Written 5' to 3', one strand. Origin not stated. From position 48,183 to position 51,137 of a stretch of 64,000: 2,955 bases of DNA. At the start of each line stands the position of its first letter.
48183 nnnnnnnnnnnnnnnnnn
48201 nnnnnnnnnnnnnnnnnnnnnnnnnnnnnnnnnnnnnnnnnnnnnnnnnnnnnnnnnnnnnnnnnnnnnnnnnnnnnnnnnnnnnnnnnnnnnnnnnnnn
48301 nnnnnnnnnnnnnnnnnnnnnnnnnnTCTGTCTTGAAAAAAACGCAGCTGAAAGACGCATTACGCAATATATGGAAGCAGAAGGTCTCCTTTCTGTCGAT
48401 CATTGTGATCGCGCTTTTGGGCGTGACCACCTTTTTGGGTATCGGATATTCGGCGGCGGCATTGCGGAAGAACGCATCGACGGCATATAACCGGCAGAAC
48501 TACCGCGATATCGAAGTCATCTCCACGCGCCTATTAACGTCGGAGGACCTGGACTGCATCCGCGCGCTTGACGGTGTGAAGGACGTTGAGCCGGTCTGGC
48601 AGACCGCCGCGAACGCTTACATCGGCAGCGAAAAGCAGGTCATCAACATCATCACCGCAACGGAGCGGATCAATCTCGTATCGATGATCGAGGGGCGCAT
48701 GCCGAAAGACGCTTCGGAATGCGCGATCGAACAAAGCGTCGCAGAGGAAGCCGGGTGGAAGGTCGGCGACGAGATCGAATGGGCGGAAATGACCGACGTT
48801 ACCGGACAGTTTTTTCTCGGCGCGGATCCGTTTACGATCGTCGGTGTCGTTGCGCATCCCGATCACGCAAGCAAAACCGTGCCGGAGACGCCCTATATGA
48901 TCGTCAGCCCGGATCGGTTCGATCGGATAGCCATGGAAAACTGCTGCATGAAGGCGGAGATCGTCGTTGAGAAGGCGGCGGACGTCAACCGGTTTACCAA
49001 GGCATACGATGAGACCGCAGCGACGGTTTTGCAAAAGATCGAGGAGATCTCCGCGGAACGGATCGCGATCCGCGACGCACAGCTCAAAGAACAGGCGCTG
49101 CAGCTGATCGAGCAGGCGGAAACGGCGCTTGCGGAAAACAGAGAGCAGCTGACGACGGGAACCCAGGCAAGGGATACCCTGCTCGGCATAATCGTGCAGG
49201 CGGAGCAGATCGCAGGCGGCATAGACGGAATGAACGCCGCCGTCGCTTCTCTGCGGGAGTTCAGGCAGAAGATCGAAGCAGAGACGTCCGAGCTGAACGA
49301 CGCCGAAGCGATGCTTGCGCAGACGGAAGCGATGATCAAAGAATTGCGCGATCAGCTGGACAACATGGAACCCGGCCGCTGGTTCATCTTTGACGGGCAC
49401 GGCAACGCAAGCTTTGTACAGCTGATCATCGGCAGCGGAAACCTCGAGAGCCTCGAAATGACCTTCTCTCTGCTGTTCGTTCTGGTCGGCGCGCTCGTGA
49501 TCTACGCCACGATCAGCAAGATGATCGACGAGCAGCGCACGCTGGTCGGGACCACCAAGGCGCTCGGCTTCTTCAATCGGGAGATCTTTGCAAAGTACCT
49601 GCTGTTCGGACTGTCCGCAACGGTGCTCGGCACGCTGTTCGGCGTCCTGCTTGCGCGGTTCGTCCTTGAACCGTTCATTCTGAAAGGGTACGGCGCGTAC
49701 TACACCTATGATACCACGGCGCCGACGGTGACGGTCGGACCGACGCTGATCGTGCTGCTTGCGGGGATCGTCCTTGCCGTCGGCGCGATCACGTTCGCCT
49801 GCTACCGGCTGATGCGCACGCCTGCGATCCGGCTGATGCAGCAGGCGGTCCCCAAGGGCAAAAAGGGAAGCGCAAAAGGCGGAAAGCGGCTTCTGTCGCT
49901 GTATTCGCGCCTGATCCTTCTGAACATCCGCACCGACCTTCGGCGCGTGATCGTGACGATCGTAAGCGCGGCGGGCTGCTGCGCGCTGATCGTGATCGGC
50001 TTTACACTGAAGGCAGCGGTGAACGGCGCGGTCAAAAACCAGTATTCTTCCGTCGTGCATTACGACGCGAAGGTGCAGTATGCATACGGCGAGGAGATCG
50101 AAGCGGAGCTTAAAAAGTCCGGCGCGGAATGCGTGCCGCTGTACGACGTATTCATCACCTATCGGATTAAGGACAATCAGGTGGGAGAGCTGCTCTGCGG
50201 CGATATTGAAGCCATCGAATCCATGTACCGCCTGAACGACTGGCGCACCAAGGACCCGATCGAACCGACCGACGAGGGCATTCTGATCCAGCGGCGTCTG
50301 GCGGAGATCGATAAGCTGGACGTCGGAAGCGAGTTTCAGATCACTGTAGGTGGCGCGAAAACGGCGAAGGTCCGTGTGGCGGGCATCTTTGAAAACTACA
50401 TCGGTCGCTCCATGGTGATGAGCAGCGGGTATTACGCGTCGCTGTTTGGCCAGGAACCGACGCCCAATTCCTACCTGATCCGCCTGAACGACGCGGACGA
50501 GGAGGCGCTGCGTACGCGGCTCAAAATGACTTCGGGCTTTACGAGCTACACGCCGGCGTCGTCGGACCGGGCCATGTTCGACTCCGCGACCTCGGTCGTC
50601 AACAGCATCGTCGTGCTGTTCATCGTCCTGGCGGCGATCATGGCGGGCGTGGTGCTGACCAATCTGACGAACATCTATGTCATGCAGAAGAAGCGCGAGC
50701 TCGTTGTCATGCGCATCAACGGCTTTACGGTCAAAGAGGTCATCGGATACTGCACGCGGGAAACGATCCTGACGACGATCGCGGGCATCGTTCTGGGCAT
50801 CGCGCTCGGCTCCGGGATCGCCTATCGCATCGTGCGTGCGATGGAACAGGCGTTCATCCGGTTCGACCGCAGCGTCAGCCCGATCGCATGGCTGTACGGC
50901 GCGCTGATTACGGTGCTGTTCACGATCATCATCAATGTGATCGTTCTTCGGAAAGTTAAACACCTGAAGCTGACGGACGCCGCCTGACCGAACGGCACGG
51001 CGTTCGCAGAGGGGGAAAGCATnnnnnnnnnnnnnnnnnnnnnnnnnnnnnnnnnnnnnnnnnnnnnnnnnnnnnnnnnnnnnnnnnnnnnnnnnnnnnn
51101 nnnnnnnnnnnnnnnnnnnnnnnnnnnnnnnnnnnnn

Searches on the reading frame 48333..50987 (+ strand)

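Call 31: search_protein_families(library=pfam, proteins=[window:48333-50987:+], max_evalue=0.01)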
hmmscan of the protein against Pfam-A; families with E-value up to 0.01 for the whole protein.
window:48333-50987:+ (884 aa): 1 family
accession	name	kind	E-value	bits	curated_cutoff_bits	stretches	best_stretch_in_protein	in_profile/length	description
PF02687.27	FtsX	-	4.5e-26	91.7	25.5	2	762-878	2-118/120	FtsX-like permease C-terminal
